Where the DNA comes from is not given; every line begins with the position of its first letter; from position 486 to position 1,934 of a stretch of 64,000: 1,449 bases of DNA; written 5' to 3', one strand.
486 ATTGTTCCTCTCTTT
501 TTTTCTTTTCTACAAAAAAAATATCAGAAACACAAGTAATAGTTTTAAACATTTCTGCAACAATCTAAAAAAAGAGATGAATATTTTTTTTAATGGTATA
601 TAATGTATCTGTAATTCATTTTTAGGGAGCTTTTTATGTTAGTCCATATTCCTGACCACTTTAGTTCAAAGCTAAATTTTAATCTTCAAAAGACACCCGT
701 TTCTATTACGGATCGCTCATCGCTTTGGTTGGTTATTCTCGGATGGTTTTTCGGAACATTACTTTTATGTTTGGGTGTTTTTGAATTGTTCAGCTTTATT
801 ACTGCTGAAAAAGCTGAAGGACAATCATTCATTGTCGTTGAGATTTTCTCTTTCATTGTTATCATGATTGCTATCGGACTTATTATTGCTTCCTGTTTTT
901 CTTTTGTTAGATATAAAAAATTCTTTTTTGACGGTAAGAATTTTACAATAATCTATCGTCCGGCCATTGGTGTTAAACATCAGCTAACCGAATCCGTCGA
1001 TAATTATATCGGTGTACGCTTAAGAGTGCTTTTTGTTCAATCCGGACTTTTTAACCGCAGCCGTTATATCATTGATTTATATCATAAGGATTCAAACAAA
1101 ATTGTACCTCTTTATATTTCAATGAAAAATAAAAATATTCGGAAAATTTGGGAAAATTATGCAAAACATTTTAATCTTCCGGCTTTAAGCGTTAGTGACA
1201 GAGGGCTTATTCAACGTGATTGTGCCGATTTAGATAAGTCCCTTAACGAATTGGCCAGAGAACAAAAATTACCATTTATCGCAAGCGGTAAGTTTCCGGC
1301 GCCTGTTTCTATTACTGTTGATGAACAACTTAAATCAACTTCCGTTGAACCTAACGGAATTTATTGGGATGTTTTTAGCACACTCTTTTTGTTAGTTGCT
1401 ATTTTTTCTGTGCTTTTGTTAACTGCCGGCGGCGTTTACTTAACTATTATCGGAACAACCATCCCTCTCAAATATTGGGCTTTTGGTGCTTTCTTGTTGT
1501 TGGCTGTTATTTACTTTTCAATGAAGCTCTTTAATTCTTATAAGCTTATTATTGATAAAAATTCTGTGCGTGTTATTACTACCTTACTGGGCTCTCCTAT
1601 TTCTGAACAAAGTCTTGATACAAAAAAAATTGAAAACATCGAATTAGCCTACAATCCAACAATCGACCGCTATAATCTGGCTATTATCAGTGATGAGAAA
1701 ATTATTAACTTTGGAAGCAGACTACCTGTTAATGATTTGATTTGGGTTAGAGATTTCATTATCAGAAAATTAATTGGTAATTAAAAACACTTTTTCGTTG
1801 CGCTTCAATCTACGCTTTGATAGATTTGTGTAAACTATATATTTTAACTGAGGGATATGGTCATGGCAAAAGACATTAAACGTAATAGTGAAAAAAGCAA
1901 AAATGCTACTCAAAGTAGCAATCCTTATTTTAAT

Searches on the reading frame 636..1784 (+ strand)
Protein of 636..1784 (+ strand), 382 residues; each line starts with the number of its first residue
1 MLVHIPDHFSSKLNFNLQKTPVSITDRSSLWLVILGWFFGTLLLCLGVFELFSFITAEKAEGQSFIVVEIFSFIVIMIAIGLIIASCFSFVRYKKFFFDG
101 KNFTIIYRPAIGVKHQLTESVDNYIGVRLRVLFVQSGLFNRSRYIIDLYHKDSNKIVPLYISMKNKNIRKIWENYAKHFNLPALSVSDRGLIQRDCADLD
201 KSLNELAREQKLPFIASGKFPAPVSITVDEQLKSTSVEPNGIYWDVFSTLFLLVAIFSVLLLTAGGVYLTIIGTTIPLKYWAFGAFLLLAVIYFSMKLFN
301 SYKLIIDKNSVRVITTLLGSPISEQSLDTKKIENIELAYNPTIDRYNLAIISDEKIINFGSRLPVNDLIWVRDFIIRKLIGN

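Call 61: search_protein_families(library=ncbifam, proteins=[window:636-1784:+], max_evalue=0.001)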
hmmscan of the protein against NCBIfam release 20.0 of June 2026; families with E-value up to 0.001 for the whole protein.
window:636-1784:+ (382 aa): 0 families

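Call 63: find_encoding_contigs(protein=window:636-1784:+, flank=10000, max_places=2)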
Protein window:636-1784:+ (382 aa): 10 contigs read that carry it; 2 places shown.
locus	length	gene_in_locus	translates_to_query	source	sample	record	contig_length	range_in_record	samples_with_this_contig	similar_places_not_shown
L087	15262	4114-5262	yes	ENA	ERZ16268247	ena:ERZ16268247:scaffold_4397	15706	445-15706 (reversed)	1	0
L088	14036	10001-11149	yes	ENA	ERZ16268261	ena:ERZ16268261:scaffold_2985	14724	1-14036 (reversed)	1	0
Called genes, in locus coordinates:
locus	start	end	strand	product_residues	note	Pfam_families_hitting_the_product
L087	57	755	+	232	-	PF04473:DUF553, PF01841:Transglut_core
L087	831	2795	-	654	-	PF00456:Transketolase_N, PF13292:DXP_synthase_N (faint), PF00676:E1_dh (weak), PF02775:TPP_enzyme_C (faint), PF02779:Transket_pyr, PF22613:Transketolase_C_1, PF02780:Transketolase_C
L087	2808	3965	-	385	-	PF05958:tRNA_U5-meth_tr, PF05175:MTS (weak), PF13847:Methyltransf_31 (weak)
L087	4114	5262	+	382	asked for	-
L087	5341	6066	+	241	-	PF09976:TPR_21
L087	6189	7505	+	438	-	PF01011:PQQ (faint), PF25293:Beta-prop_EMC1_N (faint), PF13570:Beta-prop_ACSF4, PF25171:Beta-prop_WDR36-Utp21_1st (faint), PF13360:PQQ_2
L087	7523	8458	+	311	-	PF02511:Thy1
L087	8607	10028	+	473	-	PF00071:Ras (weak), PF01926:MMR_HSR1, PF02421:FeoB_N, PF00009:GTP_EFTU, PF01926:MMR_HSR1, PF02421:FeoB_N, PF04548:AIG1, PF14714:KH_dom-like, +8 more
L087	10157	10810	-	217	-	PF05307:Bundlin, PF08805:PilS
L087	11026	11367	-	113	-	PF01187:MIF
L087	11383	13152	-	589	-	PF00664:ABC_membrane, PF02463:SMC_N, PF00005:ABC_tran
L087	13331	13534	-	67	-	PF00313:CSD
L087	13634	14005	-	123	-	-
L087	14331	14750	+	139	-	-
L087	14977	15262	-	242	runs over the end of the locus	?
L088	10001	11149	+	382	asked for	-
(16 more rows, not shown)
